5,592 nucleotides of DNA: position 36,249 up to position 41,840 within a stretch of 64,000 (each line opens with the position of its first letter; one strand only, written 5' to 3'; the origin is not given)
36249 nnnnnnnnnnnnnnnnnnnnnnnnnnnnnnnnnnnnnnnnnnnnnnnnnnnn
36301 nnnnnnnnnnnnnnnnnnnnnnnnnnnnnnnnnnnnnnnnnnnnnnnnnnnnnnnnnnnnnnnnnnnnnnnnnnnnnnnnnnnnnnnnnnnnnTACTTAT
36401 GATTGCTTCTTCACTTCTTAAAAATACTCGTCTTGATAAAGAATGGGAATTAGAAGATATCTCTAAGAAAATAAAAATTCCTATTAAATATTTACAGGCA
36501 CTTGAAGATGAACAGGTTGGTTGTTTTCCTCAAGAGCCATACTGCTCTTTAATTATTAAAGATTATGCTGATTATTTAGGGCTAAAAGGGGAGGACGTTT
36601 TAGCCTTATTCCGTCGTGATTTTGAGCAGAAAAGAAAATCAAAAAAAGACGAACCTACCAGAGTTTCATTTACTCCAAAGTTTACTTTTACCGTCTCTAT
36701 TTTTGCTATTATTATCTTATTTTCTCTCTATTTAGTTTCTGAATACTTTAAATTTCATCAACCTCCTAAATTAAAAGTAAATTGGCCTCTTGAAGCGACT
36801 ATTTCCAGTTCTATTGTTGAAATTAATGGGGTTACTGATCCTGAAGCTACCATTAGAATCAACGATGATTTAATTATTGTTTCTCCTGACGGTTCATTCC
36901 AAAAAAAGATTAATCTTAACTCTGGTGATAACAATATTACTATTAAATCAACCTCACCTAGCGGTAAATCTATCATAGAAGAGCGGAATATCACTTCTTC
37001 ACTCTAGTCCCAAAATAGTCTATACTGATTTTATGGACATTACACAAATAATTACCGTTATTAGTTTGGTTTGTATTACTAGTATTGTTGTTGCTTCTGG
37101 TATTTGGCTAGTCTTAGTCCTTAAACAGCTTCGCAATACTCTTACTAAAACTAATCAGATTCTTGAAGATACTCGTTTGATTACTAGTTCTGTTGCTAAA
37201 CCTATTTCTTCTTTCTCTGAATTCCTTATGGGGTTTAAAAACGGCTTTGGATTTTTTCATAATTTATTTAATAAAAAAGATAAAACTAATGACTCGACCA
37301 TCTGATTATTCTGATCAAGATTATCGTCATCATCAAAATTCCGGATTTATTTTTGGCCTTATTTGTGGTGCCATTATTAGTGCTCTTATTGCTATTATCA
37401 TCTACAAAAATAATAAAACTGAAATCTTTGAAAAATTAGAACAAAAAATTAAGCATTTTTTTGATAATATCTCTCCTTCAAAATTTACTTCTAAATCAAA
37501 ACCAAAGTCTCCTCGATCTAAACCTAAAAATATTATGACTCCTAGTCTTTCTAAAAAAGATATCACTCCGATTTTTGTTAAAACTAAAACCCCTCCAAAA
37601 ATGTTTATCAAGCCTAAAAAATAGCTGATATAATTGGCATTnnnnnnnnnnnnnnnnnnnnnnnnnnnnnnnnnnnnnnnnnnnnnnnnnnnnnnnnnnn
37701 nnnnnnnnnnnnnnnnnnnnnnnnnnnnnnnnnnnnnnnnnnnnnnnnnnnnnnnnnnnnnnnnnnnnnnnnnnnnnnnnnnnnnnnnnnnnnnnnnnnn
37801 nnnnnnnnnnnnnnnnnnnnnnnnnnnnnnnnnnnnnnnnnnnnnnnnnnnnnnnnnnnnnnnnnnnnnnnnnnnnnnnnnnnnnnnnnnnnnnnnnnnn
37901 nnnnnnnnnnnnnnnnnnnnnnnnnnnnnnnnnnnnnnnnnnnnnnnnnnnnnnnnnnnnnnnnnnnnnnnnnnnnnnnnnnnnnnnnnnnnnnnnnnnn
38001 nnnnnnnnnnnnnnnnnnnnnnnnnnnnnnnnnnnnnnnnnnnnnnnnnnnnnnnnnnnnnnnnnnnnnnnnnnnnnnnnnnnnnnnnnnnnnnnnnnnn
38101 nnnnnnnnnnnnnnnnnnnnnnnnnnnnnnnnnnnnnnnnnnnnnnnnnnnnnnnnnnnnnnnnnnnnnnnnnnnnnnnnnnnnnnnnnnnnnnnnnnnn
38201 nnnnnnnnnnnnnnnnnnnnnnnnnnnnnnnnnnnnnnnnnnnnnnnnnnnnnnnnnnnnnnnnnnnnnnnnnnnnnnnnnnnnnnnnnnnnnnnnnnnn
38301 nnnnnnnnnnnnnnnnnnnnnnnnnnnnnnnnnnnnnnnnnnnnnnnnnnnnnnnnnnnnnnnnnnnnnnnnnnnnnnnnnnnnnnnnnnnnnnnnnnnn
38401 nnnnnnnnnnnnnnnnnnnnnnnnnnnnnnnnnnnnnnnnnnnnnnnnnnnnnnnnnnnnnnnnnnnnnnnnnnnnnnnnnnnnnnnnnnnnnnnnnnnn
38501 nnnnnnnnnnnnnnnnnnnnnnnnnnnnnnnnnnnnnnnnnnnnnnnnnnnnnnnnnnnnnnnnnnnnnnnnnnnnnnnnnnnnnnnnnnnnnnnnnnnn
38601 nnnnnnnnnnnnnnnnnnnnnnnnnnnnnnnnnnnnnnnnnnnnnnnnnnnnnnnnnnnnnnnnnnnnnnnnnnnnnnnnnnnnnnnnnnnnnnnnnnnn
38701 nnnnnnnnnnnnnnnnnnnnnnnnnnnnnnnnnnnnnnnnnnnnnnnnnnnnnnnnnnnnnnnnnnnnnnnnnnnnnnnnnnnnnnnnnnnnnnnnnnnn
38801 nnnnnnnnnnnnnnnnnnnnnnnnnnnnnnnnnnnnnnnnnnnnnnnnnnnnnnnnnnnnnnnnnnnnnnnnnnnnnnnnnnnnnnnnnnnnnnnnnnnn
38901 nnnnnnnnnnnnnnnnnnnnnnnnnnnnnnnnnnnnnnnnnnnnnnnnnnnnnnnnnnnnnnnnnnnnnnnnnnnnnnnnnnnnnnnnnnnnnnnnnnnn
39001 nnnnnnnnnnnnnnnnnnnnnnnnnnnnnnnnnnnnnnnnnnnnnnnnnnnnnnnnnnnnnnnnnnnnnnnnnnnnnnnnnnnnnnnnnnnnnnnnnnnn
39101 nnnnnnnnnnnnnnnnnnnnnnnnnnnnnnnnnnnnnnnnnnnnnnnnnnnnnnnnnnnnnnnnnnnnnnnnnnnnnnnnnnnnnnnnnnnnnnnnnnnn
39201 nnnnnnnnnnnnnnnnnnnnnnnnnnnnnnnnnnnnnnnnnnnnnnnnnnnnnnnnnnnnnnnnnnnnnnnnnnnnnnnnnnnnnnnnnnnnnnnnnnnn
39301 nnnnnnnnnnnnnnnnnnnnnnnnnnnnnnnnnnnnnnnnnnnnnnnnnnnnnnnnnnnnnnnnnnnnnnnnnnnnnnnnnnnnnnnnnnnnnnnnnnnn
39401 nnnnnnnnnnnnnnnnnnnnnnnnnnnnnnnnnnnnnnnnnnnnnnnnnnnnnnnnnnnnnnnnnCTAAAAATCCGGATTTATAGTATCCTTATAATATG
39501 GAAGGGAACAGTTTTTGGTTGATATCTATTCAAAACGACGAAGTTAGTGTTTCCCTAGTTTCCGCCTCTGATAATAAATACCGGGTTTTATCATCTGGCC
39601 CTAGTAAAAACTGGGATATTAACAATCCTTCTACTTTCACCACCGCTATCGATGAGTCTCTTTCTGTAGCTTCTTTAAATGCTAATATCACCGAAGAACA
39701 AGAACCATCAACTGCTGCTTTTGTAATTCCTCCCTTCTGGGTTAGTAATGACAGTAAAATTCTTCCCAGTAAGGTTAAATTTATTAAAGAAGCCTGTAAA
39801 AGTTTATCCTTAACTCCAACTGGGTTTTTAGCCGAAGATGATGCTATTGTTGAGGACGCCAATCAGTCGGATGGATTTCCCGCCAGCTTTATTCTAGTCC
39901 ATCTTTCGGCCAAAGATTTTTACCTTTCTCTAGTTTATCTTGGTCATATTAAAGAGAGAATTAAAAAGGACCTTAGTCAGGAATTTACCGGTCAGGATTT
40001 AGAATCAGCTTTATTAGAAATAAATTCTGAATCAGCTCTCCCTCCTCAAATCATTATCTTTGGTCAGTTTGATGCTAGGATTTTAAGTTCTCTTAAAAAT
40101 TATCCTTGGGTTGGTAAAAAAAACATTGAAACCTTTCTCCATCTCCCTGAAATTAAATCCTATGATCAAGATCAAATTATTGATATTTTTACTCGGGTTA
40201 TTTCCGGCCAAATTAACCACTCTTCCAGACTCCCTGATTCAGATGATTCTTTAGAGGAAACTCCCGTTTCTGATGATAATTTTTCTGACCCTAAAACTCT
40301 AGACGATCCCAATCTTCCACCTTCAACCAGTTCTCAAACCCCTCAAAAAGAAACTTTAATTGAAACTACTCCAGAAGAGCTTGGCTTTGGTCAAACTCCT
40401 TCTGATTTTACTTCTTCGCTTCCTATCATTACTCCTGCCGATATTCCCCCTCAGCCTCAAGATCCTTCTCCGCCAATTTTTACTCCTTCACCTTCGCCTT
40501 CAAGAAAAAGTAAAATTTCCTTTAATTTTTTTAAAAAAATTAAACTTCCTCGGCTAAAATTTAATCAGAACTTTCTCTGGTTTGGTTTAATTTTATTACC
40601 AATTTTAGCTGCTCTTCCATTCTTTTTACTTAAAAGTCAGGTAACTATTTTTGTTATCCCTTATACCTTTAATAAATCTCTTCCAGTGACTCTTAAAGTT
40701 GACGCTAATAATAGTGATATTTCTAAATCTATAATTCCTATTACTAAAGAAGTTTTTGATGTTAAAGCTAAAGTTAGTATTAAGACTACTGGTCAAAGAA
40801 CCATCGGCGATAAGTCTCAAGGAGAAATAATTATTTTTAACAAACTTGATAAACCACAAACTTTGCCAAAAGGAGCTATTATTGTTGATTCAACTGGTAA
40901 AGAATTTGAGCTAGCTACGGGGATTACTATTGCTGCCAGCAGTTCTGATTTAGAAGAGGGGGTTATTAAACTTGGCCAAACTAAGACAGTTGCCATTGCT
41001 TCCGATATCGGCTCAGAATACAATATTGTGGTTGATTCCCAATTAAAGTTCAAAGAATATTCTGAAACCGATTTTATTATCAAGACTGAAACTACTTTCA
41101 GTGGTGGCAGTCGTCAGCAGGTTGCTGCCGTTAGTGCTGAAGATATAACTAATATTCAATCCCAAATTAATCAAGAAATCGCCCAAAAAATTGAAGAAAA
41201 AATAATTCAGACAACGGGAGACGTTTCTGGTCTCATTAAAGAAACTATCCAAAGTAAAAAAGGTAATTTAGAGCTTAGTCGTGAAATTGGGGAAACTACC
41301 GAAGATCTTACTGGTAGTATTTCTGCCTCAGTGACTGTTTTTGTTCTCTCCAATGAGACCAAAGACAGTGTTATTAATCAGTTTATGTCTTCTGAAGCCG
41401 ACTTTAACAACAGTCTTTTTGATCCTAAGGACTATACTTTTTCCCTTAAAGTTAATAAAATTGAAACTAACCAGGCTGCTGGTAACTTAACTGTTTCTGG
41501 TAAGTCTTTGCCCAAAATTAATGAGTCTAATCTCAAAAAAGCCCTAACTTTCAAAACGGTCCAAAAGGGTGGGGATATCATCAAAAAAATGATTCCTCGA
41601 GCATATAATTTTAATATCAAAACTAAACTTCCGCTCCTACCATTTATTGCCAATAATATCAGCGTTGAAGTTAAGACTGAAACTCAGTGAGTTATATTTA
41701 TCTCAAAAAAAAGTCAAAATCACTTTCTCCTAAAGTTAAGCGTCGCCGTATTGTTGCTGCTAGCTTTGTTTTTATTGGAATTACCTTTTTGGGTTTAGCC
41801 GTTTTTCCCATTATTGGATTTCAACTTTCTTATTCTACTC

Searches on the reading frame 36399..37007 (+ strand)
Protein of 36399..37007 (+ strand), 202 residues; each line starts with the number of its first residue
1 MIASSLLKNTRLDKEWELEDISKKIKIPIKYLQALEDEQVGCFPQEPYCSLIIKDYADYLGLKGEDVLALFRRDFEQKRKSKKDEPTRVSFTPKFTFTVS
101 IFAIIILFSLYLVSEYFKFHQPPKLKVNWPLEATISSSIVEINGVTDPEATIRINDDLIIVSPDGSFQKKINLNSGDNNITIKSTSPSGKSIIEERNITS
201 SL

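Call 33: search_protein_families(library=pfam, proteins=[window:36399-37007:+], max_evalue=0.0001)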
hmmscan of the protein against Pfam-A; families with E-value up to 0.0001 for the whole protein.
window:36399-37007:+ (202 aa): 2 families
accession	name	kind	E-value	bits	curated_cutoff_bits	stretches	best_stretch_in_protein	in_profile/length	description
PF13413.12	HTH_25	-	7.3e-15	55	24.6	1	6-66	1-61/62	Helix-turn-helix domain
PF09136.16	Glucodextran_B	-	1.9e-12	47.3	27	1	123-199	1-80/83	Glucodextranase, domain B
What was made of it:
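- Closest known: RodZ. Different: A separate HTH_25 protein exists at 36399-37007 (call 33).
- A separate RodZ-like HTH_25 protein is already encoded at 36399-37007 (call 33).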

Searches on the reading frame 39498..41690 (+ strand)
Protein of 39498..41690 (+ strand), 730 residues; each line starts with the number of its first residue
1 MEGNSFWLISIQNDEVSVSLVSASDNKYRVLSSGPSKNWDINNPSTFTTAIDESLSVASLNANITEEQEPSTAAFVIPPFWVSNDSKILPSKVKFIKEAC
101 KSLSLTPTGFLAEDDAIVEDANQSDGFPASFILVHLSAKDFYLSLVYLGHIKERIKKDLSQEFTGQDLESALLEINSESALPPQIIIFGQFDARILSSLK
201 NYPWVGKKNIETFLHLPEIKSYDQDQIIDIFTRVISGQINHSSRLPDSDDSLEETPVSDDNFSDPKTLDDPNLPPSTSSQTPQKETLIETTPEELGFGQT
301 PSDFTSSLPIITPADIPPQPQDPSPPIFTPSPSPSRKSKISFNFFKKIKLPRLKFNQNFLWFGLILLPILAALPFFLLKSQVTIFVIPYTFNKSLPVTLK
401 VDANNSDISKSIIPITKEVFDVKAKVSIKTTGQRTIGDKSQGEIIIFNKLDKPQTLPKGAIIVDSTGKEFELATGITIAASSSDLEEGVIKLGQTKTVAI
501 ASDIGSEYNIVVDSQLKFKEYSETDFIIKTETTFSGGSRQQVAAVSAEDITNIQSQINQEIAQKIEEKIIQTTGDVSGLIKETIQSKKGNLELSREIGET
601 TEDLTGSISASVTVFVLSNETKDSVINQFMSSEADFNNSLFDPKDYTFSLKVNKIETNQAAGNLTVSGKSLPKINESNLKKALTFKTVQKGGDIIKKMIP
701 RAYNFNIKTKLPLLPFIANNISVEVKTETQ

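Call 3: search_protein_families(library=pfam, proteins=[window:39498-41690:+], max_evalue=1)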
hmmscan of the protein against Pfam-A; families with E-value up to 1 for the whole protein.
window:39498-41690:+ (730 aa): 1 family
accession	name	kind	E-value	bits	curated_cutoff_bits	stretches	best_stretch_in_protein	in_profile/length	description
PF24078.1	Beta-sol_PIC_HAP1_IgA0_2nd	-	0.014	15.7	27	1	585-684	72-164/173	PIC/HAP1/IgA0 second beta-solenoid repeat region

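Call 4: search_protein_families(library=ncbifam, proteins=[window:39498-41690:+], max_evalue=1)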
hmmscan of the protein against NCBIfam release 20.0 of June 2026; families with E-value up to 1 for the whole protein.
window:39498-41690:+ (730 aa): 0 families

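Call 24: find_homologous_proteins(query=window:39498-41690:+)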
Query window:39498-41690:+ (730 aa): 206 proteins with E <= 0.001 among 8000 candidates; the best 120 are listed.
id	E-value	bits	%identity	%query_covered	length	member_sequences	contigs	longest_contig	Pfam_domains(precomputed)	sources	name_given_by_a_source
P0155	0.0e+0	1570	100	100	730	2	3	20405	-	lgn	-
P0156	0.0e+0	1162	74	100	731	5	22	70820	-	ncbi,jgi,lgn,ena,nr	ncbi:MAG TPA: hypothetical protein PKZ29_00525 [Candidatus Woesebacteria bacterium]|nr:hypothetical 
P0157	0.0e+0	1131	71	100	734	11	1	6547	-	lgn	-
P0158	1.4e-277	941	61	100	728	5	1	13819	-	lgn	-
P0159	6.4e-276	935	58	100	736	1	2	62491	-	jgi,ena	-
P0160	1.3e-270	918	59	100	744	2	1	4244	-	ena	-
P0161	1.5e-260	884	57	100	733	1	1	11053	-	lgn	-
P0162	7.0e-253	859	56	100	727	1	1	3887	-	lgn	-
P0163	3.4e-251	853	55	100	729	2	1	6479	-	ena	-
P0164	4.2e-250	850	55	100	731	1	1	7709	-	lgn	-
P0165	1.5e-248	845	54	100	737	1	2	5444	-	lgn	-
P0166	1.7e-248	845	54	100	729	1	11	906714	-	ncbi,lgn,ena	-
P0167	8.9e-248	842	55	100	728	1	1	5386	-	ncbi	-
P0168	1.3e-247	842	55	100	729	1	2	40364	-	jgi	-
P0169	4.3e-247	840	53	100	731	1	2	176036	-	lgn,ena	-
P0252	1.2e-166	574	42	100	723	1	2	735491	-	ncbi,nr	ncbi:MAG: hypothetical protein PHE32_03500 [Candidatus Shapirobacteria bacterium]|nr:hypothetical pr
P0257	6.6e-165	568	38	100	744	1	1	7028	-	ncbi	ncbi:MAG TPA: hypothetical protein VF828_03870 [Patescibacteria group bacterium]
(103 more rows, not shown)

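Call 38: predict_structure(alignment_id=A3)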
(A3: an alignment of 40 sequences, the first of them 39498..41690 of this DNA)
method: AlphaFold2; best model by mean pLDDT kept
length: 730 residues; sequences in the alignment: 40
mean_pLDDT: 78.9   pTM: 0.38
mean pLDDT of the five models: 78.9, 78.0, 77.3, 77.1, 76.4
residues with pLDDT >= 90: 208; 70-90: 370; 50-70: 52; < 50: 100
segments of 3 or more residues with pLDDT < 50: 241-287, 301-309, 319-343, 345-355
pLDDT, mean of each block of 10 residues (from residue 1): 75 90 77 90 88 94 87 92 86 90 90 91 78 91 91 90 89 76 89 90 69 74 89 81 32 28 35 36 47 64 45 50 44 42 45 52 72 75 88 90 87 88 91 89 92 91 92 92 80 92 91 91 88 89 91 92 85 63 80 89 91 85 88 85 84 86 89 87 85 86 85 80 77
secondary structure, 60 per line:
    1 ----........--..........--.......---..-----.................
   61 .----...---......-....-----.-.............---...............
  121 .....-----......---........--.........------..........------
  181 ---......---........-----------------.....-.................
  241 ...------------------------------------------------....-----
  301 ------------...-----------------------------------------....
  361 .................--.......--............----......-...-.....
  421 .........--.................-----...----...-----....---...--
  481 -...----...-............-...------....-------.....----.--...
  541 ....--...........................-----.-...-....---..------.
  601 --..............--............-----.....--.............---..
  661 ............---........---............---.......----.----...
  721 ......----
elements in order (helices of 4 or more, strands of 3 or more residues): E5-12 E15-24 E27-33 H44-61 E72-77 H90-102 E106-112 H113-125 E131-136 E140-147 E150-158 H165-174 E184-189 H193-200 E218-222 H224-243 H292-295 H357-377 E380-386 E389-400 H405-410 E412-414 E416-429 E432-448 E454-456 E461-463 E469-472 E476-478 E482-484 E489-491 E493-504 E515-518 E526-530 E538-544 H547-573 E585-588 E603-616 H619-630 E646-655 E659-672 H676-683 H688-698 E702-708 E721-726
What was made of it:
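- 39498..41690 (+): Second, unrelated bitopic protein (730 aa): minimal ASKHA core (1-243), disordered P/S-rich linker, TM helix (357-377), beta-rich ectodomain (380-730). AF2 pLDDT 78.9 (call 38).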

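Call 40: fold_search(model_id=the predicted structure, library=pdb)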
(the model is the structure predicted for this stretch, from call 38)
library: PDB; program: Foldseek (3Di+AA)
matches with E <= 10: 1449; with E <= 0.001: 379
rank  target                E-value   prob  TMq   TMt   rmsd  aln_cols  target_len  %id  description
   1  5eq6_A                1.2e-07  1.00  0.22  0.40   8.1       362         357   10  Pseudomonas aeruginosa PilM bound to AMP-PNP (released 2016-04-27)
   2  5eoy_A                1.6e-07  1.00  0.21  0.39   8.4       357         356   10  Pseudomonas aeruginosa SeMet-PilM bound to ADP (released 2016-04-27)
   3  5eox_A                1.6e-07  1.00  0.19  0.36  13.5       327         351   15  Pseudomonas aeruginosa PilM bound to ADP (released 2016-04-27)
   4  9euf_I                2.3e-07  1.00  0.12  0.24  27.2       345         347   11  Cryo-EM structure of Staphylococcus aureus bacteriophage phi812 baseplate in the pre-contraction state - complete (released 2025-04-09)
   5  5lqi_A                2.7e-07  1.00  0.13  0.15  30.1       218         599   13  W288A mutant of GlxA from Streptomyces lividans: apo form (released 2017-08-30)
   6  6pc3_A                2.8e-07  1.00  0.18  0.25   7.1       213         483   11  Crystal structure of Helicobacter pylori PPX/GppA in complex with GSP (released 2019-11-20)
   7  7kh1_A5               2.8e-07  1.00  0.11  0.20  28.2       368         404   10  Baseplate Complex for Myoviridae Phage XM1 (released 2021-10-27)
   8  5lqi_B                3.3e-07  1.00  0.13  0.15  31.1       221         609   14  W288A mutant of GlxA from Streptomyces lividans: apo form (released 2017-08-30)
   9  5eoy_B                4.2e-07  1.00  0.23  0.44   7.4       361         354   10  Pseudomonas aeruginosa SeMet-PilM bound to ADP (released 2016-04-27)
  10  5eou_A                4.4e-07  1.00  0.21  0.42   6.4       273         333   12  Pseudomonas aeruginosa PilM:PilN1-12 bound to ATP (released 2016-04-27)
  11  5eou_B                4.9e-07  1.00  0.22  0.40  11.1       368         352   10  Pseudomonas aeruginosa PilM:PilN1-12 bound to ATP (released 2016-04-27)
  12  6pc0_B                5.2e-07  1.00  0.18  0.25   9.0       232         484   11  Crystal structure of Helicobacter pylori PPX/GppA (released 2019-11-20)
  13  5eox_B                5.8e-07  1.00  0.20  0.38   7.5       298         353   10  Pseudomonas aeruginosa PilM bound to ADP (released 2016-04-27)
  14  6pc1_B                5.8e-07  1.00  0.18  0.26   6.6       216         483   12  Crystal structure of Helicobacter pylori PPX/GppA (E143A) in complex with ppGpp (released 2019-11-20)
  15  6pc1_D                5.8e-07  1.00  0.17  0.25   6.7       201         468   10  Crystal structure of Helicobacter pylori PPX/GppA (E143A) in complex with ppGpp (released 2019-11-20)
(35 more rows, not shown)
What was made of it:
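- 39498..41690 (+): Foldseek, call 40.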

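Call 56: find_encoding_contigs(protein=P0257, flank=6000, max_places=1)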
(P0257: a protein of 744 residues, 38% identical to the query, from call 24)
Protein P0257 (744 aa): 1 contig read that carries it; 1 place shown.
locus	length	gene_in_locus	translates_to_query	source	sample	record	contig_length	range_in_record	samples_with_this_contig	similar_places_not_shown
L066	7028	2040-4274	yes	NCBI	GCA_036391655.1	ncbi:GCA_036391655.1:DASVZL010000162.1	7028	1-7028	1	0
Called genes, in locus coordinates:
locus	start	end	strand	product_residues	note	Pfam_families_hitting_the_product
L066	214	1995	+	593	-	PF01411:tRNA-synt_2c, PF07973:tRNA_SAD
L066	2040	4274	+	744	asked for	-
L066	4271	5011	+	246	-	PF04203:Sortase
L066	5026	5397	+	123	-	PF03652:RuvX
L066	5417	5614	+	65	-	-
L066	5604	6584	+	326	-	PF02618:YceG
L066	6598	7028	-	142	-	PF04055:Radical_SAM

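Call 57: find_encoding_contigs(protein=P0252, flank=6000, max_places=1)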
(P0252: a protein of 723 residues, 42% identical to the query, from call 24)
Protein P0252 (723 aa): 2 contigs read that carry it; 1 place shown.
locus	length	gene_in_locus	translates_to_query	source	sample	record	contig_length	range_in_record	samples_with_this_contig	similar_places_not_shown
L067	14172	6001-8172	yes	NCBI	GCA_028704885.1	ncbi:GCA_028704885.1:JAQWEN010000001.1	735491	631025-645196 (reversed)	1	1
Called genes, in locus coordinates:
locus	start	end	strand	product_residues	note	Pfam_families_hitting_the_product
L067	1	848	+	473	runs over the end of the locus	PF00587:tRNA-synt_2b, PF03129:HGTP_anticodon, PF09180:ProRS-C_1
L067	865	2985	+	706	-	PF17854:FtsK_alpha, PF01580:FtsK_SpoIIIE, PF09397:FtsK_gamma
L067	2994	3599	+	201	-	PF13413:HTH_25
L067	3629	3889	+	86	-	-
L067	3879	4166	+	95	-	-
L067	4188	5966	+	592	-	PF01411:tRNA-synt_2c, PF07973:tRNA_SAD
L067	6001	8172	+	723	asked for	-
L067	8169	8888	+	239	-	PF04203:Sortase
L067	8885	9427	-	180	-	PF28549:NDPSase_N, PF00293:NUDIX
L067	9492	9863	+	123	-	PF03652:RuvX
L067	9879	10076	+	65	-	-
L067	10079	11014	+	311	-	PF02618:YceG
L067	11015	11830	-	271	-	PF04383:KilA-N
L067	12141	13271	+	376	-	-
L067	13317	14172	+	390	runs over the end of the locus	-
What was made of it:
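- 41687..42403 (+): Sortase gene. Its start overlaps the stop of the 730-aa gene by 4 bp. The order alaS, X, sortase, ruvX, mltG is conserved in L066 and L067 (calls 56, 57).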
